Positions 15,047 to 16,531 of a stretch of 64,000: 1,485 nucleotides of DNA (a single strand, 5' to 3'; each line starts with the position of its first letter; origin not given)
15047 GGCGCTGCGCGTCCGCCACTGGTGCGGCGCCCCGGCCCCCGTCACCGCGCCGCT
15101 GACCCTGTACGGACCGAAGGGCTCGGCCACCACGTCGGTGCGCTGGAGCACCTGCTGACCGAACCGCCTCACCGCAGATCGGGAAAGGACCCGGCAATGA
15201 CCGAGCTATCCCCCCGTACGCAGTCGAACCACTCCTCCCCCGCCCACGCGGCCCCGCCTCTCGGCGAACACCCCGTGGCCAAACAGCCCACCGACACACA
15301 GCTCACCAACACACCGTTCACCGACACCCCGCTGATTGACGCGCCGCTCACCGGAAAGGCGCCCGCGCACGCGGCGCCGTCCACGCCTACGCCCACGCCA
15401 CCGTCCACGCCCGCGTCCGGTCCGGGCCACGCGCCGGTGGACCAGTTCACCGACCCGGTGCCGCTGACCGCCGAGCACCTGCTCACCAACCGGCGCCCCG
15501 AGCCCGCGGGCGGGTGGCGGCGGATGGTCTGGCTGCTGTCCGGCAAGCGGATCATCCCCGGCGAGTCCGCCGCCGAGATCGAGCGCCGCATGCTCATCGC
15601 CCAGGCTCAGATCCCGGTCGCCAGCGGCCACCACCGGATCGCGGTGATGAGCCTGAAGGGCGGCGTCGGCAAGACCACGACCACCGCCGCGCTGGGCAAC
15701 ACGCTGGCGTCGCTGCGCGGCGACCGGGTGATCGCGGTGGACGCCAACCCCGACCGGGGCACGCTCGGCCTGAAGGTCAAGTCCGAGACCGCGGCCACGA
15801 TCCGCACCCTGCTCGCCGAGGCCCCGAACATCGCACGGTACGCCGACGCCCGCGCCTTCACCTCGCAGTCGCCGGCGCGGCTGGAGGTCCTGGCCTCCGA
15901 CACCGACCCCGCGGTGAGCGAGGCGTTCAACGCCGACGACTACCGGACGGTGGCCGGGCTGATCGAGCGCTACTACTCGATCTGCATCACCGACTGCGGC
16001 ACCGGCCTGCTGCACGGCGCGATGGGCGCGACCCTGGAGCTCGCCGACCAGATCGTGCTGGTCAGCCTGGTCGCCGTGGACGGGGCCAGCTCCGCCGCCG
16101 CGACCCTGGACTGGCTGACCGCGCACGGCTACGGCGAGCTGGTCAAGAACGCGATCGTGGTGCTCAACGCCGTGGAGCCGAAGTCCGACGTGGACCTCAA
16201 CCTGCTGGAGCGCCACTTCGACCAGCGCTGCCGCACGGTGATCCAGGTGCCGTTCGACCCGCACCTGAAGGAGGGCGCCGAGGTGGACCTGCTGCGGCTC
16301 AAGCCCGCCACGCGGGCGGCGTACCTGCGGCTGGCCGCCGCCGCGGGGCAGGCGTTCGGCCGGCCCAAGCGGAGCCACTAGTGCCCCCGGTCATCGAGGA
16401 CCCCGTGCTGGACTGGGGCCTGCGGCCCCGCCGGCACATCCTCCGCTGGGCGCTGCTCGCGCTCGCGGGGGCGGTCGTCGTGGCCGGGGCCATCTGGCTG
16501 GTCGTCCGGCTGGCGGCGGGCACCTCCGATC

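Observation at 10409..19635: Seven-gene translationally coupled envelope operon built around a MinD/ParA-like ATPase, an anti-sigma-like zinc-finger membrane protein, two mucin-like PT-rich proteins and a GH16 glucanase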

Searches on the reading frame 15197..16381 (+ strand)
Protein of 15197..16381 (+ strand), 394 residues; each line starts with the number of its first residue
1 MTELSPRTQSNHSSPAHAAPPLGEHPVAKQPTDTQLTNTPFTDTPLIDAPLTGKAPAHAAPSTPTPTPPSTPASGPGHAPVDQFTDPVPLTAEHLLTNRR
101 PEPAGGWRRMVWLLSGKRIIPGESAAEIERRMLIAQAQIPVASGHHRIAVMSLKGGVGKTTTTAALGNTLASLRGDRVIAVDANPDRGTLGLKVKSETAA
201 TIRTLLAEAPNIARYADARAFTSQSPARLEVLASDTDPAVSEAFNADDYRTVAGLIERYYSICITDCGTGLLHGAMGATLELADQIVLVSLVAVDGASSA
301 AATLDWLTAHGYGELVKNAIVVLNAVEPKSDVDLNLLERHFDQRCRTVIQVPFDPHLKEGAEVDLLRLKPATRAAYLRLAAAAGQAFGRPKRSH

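Call 6: search_protein_families(library=pfam, proteins=[window:15197-16381:+], max_evalue=0.1)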
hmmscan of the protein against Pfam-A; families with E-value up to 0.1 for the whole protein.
window:15197-16381:+ (394 aa): 7 families
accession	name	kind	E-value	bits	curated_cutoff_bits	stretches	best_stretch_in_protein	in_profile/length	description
PF01656.29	CbiA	-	4.3e-11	43.3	25.4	1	148-357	1-115/125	CobQ/CobB/MinD/ParA nucleotide binding domain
PF13614.12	AAA_31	-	3.3e-10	40.6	27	1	148-288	4-145/177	AAA domain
PF06564.18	CBP_BcsQ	-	1.9e-05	24.7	21.3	1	148-193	4-47/234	Cellulose biosynthesis protein BcsQ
PF10609.15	ParA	-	4.9e-05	23.3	27.1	1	146-183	4-40/246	NUBPL iron-transfer P-loop NTPase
PF02374.21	ArsA_ATPase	-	0.0006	19.5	24.3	1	147-182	2-36/305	Anion-transporting ATPase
PF00142.24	Fer4_NifH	-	0.0088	16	25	1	153-208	7-61/271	4Fe-4S iron sulfur cluster binding proteins, NifH/frxC family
PF07015.17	VirC1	-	0.016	15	24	1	148-187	4-42/231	VirC1 protein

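Call 7: search_protein_families(library=ncbifam, proteins=[window:15197-16381:+], max_evalue=0.1)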
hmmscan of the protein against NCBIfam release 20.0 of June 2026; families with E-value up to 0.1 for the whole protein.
window:15197-16381:+ (394 aa): 25 families
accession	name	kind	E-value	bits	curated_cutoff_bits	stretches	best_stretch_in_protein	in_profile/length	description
TIGR01969.1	minD_arch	subfamily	4.9e-11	42.3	201.75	1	148-373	3-218/251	cell division ATPase MinD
TIGR01968.1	minD_bact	equivalog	6.5e-09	35.5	212.9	1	148-311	4-162/261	septum site-determining protein MinD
TIGR03371.1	cellulose_yhjQ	equivalog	1.9e-08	34.1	157.85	1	146-195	2-49/246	cellulose biosynthesis protein BcsQ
NF041546.1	ParA_partition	equivalog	6e-08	32.5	180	1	148-214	2-68/203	ParA family partition ATPase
TIGR03453.1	partition_RepA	equivalog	2.9e-07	29.7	348.45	1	148-186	107-144/387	plasmid partitioning protein RepA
NF047398.1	AAA_KGGVGR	domain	4.1e-07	30.5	90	1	146-183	3-39/190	KGGVGR-motif variant AAA ATPase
NF010443.0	PRK13869.1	subfamily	3.9e-06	25.9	446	1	147-189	123-164/405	plasmid-partitioning protein RepA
NF041136.1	MrpORP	equivalog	0.00063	19.1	450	1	145-182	5-41/365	iron-sulfur cluster carrier protein MrpORP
NF007460.0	PRK10037.1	equivalog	0.00078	19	399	1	151-187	7-42/250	cellulose biosynthesis protein BcsQ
NF053621.1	ATPseBagBMYCTU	equivalog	0.0014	17.8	521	1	144-187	10-52/371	ATPase BagB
NF053622.1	ATPseBagAMYCTU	equivalog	0.0039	16.7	400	1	145-184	6-44/325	ATPase BagA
TIGR01007.1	eps_fam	subfamily_domain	0.0047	16.5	108.05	1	145-267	17-135/204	polysaccharide biosynthesis tyrosine autokinase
TIGR01281.1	DPOR_bchL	equivalog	0.0048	16.3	345.15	1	153-187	7-40/268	ferredoxin:protochlorophyllide reductase (ATP-dependent) iron-sulfur ATP-binding protein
TIGR00345.1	GET3_arsA_TRC40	subfamily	0.0076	15.8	135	1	152-185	3-35/299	TRC40/GET3/ArsA family transport-energizing ATPase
NF010423.0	PRK13849.1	equivalog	0.0092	15.4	313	1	148-187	4-42/231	conjugal transfer ATPase VirC1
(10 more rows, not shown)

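Call 11: find_homologous_proteins(query=window:15197-16381:+)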
Query window:15197-16381:+ (394 aa): 7992 proteins with E <= 0.001 among 8000 candidates; the best 120 are listed.
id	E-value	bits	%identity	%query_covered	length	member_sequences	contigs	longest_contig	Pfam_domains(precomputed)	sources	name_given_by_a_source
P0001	8.3e-238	807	100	93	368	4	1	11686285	PF01656.30,PF13614.13,PF06564.19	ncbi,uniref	ncbi:nucleotide-binding protein [Thermocatellispora tengchongensis]|uniref:nucleotide-binding protei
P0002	2.5e-180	618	89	79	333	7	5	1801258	PF10609.16,PF01656.30,PF13614.13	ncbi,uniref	ncbi:MinD/ParA family protein [Streptosporangium sp. NPDC000563]|uniref:MinD/ParA family ATP-binding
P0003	5.3e-179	614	89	79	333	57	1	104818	PF10609.16,PF01656.30,PF13614.13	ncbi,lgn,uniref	ncbi:AAA family ATPase [Streptosporangium sp. G11]|uniref:MinD/ParA family ATP-binding protein n=1 T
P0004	7.1e-179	613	87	82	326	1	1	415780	PF01656.30,PF13614.13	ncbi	ncbi:nucleotide-binding protein [Streptosporangium soli]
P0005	3.4e-176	604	85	84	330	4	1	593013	PF10609.16,PF01656.30,PF13614.13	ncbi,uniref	ncbi:MinD/ParA family ATP-binding protein [Streptosporangium roseum]|uniref:MinD/ParA family ATP-bin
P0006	7.6e-176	603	84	84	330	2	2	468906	PF10609.16,PF01656.30,PF13614.13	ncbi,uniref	ncbi:MinD/ParA family protein [Streptosporangium sp. NPDC048047]|uniref:MinD/ParA family ATP-binding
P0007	1.3e-175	602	88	78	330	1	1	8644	PF01656.30,PF13614.13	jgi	jgi:MinD-like ATPase involved in chromosome partitioning or flagellar assembly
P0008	1.4e-175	602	84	84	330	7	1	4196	PF01656.30,PF13614.13,PF06564.19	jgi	jgi:MinD-like ATPase involved in chromosome partitioning or flagellar assembly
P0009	4.1e-175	601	88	80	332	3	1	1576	PF01656.30,PF13614.13,PF06564.19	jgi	jgi:MinD-like ATPase involved in chromosome partitioning or flagellar assembly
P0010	2.8e-174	598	88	76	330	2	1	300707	PF10609.16,PF01656.30,PF13614.13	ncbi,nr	ncbi:hypothetical protein GCM10017673_11030 [Streptosporangium violaceochromogenes]|nr:hypothetical 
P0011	3.1e-173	595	86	78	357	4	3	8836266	PF01656.30,PF13614.13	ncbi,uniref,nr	ncbi:MinD/ParA family ATP-binding protein [Planobispora longispora]|uniref:CobQ/CobB/MinD/ParA nucle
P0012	3.5e-173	594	87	80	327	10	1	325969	PF01656.30,PF13614.13,PF06564.19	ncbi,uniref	ncbi:MinD/ParA family protein [Microtetraspora glauca]|uniref:MinD/ParA family protein n=1 Tax=Micro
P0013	8.4e-173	593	84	84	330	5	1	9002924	PF10609.16,PF01656.30,PF13614.13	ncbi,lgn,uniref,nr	ncbi:MinD/ParA family ATP-binding protein [Streptosporangium sp. NBC_01756]|uniref:MinD/ParA family 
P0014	1.2e-172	593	84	80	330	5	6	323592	PF10609.16,PF01656.30,PF13614.13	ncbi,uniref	ncbi:MinD/ParA family protein [Streptosporangium sp. NPDC000239]|uniref:MinD/ParA family protein n=1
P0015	1.8e-172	592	87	80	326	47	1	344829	PF01656.30,PF13614.13,PF06564.19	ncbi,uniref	ncbi:MinD/ParA family protein [Microbispora sp. NPDC046973]|uniref:MinD/ParA family ATP-binding prot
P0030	7.4e-120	419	66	76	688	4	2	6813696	PF01656.30,PF13614.13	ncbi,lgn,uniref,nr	ncbi:MinD/ParA family protein [Nocardiopsis sp. HUAS JQ3]|uniref:MinD/ParA family ATP-binding protei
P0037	3.5e-119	417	65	77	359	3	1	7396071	PF01656.30,PF13614.13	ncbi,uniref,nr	ncbi:MinD-like ATPase involved in chromosome partitioning or flagellar assembly [Thermomonospora umb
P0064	1.8e-118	414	60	85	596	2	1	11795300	PF01656.30,PF13614.13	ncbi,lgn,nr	ncbi:AAA family ATPase [Actinoallomurus sp. NBC_01490]|nr:AAA family ATPase [Actinoallomurus sp. NBC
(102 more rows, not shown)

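Call 12: find_encoding_contigs(protein=P0005, flank=10000, max_places=2)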
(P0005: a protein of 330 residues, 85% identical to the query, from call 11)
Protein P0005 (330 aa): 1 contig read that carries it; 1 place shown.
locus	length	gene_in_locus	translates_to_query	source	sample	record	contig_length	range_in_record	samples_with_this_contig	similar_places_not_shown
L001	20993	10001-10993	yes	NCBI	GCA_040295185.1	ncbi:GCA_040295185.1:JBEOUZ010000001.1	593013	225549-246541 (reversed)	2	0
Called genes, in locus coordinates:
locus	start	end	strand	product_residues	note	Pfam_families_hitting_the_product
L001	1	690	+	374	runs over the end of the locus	PF06441:EHN, PF00561:Abhydrolase_1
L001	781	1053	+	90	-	-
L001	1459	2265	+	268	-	PF10025:DUF2267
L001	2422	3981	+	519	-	PF00083:Sugar_tr (weak), PF07690:MFS_1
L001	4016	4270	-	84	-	-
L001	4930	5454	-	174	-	-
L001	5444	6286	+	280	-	PF26366:DUF8094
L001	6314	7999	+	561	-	-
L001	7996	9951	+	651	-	-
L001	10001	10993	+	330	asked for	PF01656:CbiA, PF10609:ParA (faint), PF13614:AAA_31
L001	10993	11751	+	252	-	-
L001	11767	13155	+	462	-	-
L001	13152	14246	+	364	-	-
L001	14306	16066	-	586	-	PF00664:ABC_membrane, PF00005:ABC_tran, PF02463:SMC_N (faint)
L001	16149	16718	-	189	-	PF02525:Flavodoxin_2, PF03358:FMN_red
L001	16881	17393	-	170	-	PF00583:Acetyltransf_1, PF13673:Acetyltransf_10 (weak), PF13508:Acetyltransf_7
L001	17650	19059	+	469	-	PF03816:LytR_cpsA_psr, PF13399:LytR_C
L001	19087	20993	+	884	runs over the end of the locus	PF13191:AAA_16, PF13384:HTH_23 (faint), PF00196:GerE, PF08281:Sigma70_r4_2 (weak)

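Call 13: find_encoding_contigs(protein=P0037, flank=10000, max_places=2)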
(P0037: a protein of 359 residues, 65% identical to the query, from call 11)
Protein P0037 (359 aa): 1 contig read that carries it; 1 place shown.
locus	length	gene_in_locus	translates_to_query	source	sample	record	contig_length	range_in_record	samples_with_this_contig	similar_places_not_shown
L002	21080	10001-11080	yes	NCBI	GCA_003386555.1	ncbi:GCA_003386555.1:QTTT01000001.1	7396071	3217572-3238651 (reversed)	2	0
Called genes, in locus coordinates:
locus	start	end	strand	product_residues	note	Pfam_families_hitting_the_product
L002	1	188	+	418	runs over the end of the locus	PF02403:Seryl_tRNA_N, PF00587:tRNA-synt_2b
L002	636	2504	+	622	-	PF13620:CarboxypepD_reg (faint)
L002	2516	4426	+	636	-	PF13620:CarboxypepD_reg (faint)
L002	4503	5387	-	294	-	PF00561:Abhydrolase_1, PF12146:Hydrolase_4 (weak), PF12697:Abhydrolase_6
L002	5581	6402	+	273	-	PF00702:Hydrolase (faint), PF05116:S6PP (faint), PF08282:Hydrolase_3, PF12710:HAD (weak)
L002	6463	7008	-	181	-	PF10759:BPA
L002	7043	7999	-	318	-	PF08240:ADH_N, PF00107:ADH_zinc_N, PF13602:ADH_zinc_N_2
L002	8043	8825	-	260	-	-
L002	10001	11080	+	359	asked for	PF13614:AAA_31, PF01656:CbiA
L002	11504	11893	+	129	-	PF19493:Trypco1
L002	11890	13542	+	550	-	PF00089:Trypsin, PF13365:Trypsin_2, PF19969:VMAP-M8, PF20028:VMAP-C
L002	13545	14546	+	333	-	PF13191:AAA_16 (faint), PF00004:AAA (faint), PF05729:NACHT (faint), PF07728:AAA_5, PF13401:AAA_22 (faint)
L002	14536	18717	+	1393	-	PF00092:VWA (weak), PF04542:Sigma70_r2, PF08281:Sigma70_r4_2 (weak)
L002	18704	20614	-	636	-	PF00069:Pkinase, PF07714:PK_Tyr_Ser-Thr, PF24807:WD40_CDC20-Fz, PF25391:WD40_Gbeta, PF24105:Beta-prop_CAF1B_HIR1, PF24817:WD40_WDHD1_1st, PF25168:Beta-prop_WDR36-Utp21_2nd, PF25174:Beta-prop_THOC3, +62 more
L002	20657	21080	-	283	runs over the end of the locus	PF14344:DUF4397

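Call 14: find_encoding_contigs(protein=P0030, flank=10000, max_places=1)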
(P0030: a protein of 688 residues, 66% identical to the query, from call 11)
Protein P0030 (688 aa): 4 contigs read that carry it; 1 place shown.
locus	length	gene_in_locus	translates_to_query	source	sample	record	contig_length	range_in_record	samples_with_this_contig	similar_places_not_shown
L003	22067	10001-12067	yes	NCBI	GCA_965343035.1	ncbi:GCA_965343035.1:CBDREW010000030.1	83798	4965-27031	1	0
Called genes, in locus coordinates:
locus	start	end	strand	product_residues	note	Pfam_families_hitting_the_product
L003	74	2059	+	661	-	PF00989:PAS, PF08448:PAS_4, PF13188:PAS_8 (weak), PF01590:GAF, PF13185:GAF_2, PF13188:PAS_8 (weak), PF00512:HisKA, PF02518:HATPase_c, +3 more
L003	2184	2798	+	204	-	PF13581:HATPase_c_2, PF02518:HATPase_c (weak)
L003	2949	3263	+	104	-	PF01740:STAS, PF13466:STAS_2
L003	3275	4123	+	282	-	PF00535:Glycos_transf_2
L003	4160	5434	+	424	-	PF14584:DUF4446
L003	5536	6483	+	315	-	PF00800:PDT, PF01842:ACT (weak)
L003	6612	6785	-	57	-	-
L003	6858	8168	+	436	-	PF02403:Seryl_tRNA_N, PF00587:tRNA-synt_2b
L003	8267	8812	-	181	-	PF10759:BPA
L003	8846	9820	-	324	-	PF08240:ADH_N, PF00107:ADH_zinc_N, PF13602:ADH_zinc_N_2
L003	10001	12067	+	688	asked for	PF01656:CbiA, PF13614:AAA_31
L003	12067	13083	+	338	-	PF00582:Usp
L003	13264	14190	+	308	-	PF00582:Usp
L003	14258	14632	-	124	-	PF00903:Glyoxalase, PF18029:Glyoxalase_6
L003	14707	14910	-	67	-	-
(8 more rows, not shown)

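Call 15: find_encoding_contigs(protein=P0064, flank=10000, max_places=1)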
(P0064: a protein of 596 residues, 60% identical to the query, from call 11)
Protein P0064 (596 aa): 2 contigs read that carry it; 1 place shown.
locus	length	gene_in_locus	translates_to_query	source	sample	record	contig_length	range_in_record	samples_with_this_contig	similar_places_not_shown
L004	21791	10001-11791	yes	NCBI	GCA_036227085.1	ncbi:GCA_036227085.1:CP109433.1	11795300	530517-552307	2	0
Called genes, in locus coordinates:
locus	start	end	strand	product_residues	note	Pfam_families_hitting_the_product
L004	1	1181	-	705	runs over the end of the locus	PF01663:Phosphodiest (faint)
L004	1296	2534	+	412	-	PF09594:GT87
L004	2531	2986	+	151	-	PF14584:DUF4446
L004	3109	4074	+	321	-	PF00800:PDT, PF01842:ACT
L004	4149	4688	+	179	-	-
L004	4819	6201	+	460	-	-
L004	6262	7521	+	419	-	PF02403:Seryl_tRNA_N, PF00587:tRNA-synt_2b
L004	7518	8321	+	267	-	PF00702:Hydrolase (weak), PF05116:S6PP (faint), PF08282:Hydrolase_3, PF12710:HAD (weak)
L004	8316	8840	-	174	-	PF10759:BPA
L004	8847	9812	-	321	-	PF08240:ADH_N, PF00107:ADH_zinc_N, PF13602:ADH_zinc_N_2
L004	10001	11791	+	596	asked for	PF01656:CbiA, PF13614:AAA_31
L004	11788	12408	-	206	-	PF00440:TetR_N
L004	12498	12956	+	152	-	-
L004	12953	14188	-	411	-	PF00144:Beta-lactamase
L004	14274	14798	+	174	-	-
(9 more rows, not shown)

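Call 16: search_solved_structures(query=window:15197-16381:+, max_evalue=0.001)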
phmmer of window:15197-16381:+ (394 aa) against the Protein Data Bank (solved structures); distinct sequences matched with E-value up to 0.001: 8.
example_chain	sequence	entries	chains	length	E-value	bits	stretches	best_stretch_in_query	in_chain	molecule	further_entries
6non_A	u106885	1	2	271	2.2e-05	27.3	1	139-306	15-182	Cobyrinic acid ac-diamide synthase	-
6noo_A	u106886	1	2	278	2.4e-05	27.2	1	139-306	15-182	Maintenance of carboxysome positioning A protein, MCDA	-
6nop_B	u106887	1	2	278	6.2e-05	25.8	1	139-306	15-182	Cobyrinic acid ac-diamide synthase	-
1g3q_A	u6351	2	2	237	0.00012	24.8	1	148-373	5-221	CELL DIVISION INHIBITOR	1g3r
6riq_C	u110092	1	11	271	0.00019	24.2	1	149-295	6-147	Site-determining protein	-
1ion_A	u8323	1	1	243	0.00024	23.8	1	148-295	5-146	PROBABLE CELL DIVISION INHIBITOR MIND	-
8ray_B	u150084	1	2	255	0.00033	23.4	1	148-338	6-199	ParA family protein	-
1wcv_1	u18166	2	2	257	0.00048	22.9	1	146-199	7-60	SEGREGATION PROTEIN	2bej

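Call 18: search_protein_families(library=pfam, proteins=[L001:5444-6286:+, L001:6314-7999:+, L001:7996-9951:+, L001:10993-11751:+, L001:11767-13155:+, L001:13152-14246:+, L001:4930-5454:-], max_evalue=0.1)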
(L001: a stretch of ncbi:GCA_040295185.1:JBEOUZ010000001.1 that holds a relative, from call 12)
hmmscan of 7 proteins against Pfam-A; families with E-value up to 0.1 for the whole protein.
L001:5444-6286:+ (280 aa): 0 families

L001:6314-7999:+ (561 aa): 0 families

L001:7996-9951:+ (651 aa): 0 families

L001:10993-11751:+ (252 aa): 0 families

L001:11767-13155:+ (462 aa): 0 families

L001:13152-14246:+ (364 aa): 1 family
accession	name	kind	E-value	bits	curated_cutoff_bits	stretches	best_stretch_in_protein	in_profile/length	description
PF00722.28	Glyco_hydro_16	-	2.5e-05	24.2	22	1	197-312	30-139/175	Glycosyl hydrolases family 16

L001:4930-5454:- (174 aa): 0 families

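Call 63: search_dna_similar(query=window:15197-16381:+, collection=plasmids, mode=protein, max_rows=15)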
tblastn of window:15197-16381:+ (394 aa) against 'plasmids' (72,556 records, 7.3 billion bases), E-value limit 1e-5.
Records with a match: 267; places in all: 282; records where one place covers at least 80% of the query: 0.
Best place of each record, by identity: 60-80% 1; <60% 266.
By first word of the organism name: Rhodococcus 58; Mycobacterium 53; Clavibacter 30; Arthrobacter 19; Mycolicibacterium 18; Nocardia 10; Paenarthrobacter 10; Pseudonocardia 9; Streptomyces 5; Mycobacteroides 5; and 31 more.
By predicted mobility (MOB-suite, as given by PLSDB): mobilizable 128; non-mobilizable 109; conjugative 30.
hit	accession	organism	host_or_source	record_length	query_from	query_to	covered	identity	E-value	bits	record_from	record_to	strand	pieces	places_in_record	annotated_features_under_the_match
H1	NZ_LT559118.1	Nonomuraea gerenzanensis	-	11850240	90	369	71%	63.8%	1e-94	317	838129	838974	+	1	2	none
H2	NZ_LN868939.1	Nocardia farcinica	not known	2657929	94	365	69%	57.1%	1e-72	253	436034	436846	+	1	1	none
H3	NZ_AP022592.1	Mycolicibacterium arabiense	-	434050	90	394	77%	50.2%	2e-66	236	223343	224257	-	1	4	MinD/ParA family protein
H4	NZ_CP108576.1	Streptomyces microflavus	-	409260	90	370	71%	50.4%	5e-62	223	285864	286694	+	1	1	AAA family ATPase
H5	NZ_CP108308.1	Streptomyces sp. NBC_00015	-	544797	90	370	71%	49.5%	2e-61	221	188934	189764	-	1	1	MinD/ParA family protein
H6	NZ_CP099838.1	Nocardiopsis exhalans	JCM11759T,Guide to Japan Collection of ...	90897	90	370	71%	48.6%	3e-63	226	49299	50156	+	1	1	MinD/ParA family protein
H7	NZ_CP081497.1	Streptomyces sp. BHT-5-2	whole organism,plant soil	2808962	84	370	73%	47.6%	7e-60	216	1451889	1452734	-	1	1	none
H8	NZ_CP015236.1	Rhodococcus fascians D188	Chrysanthemum x morifolium,Culture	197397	89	365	70%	48.9%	2e-62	224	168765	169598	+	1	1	MinD/ParA family protein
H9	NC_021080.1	Rhodococcus fascians D188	-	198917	89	365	70%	48.9%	2e-62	224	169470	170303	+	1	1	MinD/ParA family protein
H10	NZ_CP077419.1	Rhodococcus qingshengii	pure culture,oil-contaminated water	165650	99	365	68%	49.8%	7e-59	213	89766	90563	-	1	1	AAA family ATPase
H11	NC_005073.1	Rhodococcus erythropolis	-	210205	99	365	68%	49.8%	7e-59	213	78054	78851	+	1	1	MinD/ParA family protein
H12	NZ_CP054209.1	Rhodococcus qingshengii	cell culture,carbendazim contaminated ...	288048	99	365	68%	49.8%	7e-59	213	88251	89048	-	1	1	MinD/ParA family protein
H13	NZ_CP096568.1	Rhodococcus qingshengii JCM 15477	sandy loam,soil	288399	99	365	68%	49.8%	7e-59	213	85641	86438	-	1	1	MinD/ParA family protein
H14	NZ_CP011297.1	Rhodococcus erythropolis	pure culture,soil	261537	99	365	68%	49.8%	8e-59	213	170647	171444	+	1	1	AAA family ATPase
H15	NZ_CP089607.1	Rhodococcus qingshengii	cell culture,activated sludge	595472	99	365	68%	49.8%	9e-59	213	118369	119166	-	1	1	AAA family ATPase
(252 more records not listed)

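Call 67: get_annotated_region(hit=H6, flank=10000)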
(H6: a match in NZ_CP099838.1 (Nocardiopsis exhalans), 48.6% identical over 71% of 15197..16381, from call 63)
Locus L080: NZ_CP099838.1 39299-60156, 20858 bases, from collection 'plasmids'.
description: Nocardiopsis exhalans strain JCM11759T plasmid unnamed1, complete sequence
organism: Nocardiopsis exhalans (NCBI taxid 163604)
taxonomy: Bacteria; Actinomycetota; Actinomycetes; Streptosporangiales; Nocardiopsaceae; Nocardiopsis; Nocardiopsis exhalans
host: -; source: JCM11759T,Guide to Japan Collection of Microorganisms; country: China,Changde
typing (MOB-suite, as given by PLSDB): non-mobilizable
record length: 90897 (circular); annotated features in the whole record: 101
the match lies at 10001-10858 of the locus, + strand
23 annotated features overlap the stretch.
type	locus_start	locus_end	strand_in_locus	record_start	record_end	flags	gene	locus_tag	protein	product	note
CDS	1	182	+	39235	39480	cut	-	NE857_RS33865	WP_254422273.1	hypothetical protein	-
CDS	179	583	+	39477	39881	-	-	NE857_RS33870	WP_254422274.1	hypothetical protein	-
CDS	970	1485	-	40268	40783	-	-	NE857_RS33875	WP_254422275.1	hypothetical protein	-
CDS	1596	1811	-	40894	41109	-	-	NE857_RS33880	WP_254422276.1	hypothetical protein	-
CDS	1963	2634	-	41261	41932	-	-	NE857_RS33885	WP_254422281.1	hypothetical protein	-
CDS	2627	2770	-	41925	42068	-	-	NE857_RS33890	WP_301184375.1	hypothetical protein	-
CDS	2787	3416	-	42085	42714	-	-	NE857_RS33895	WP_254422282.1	hypothetical protein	-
CDS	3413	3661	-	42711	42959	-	-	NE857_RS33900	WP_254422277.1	hypothetical protein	-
CDS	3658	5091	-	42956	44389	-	-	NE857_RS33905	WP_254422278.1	hypothetical protein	-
CDS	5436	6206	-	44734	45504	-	-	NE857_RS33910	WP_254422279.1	hypothetical protein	-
CDS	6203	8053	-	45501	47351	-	-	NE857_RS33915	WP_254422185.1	hypothetical protein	-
CDS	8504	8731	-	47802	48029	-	-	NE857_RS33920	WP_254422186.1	hypothetical protein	-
CDS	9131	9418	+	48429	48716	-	-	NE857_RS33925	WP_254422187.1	hypothetical protein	-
CDS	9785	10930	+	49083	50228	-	-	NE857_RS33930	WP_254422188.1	MinD/ParA family protein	-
CDS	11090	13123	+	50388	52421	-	-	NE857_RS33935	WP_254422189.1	hypothetical protein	-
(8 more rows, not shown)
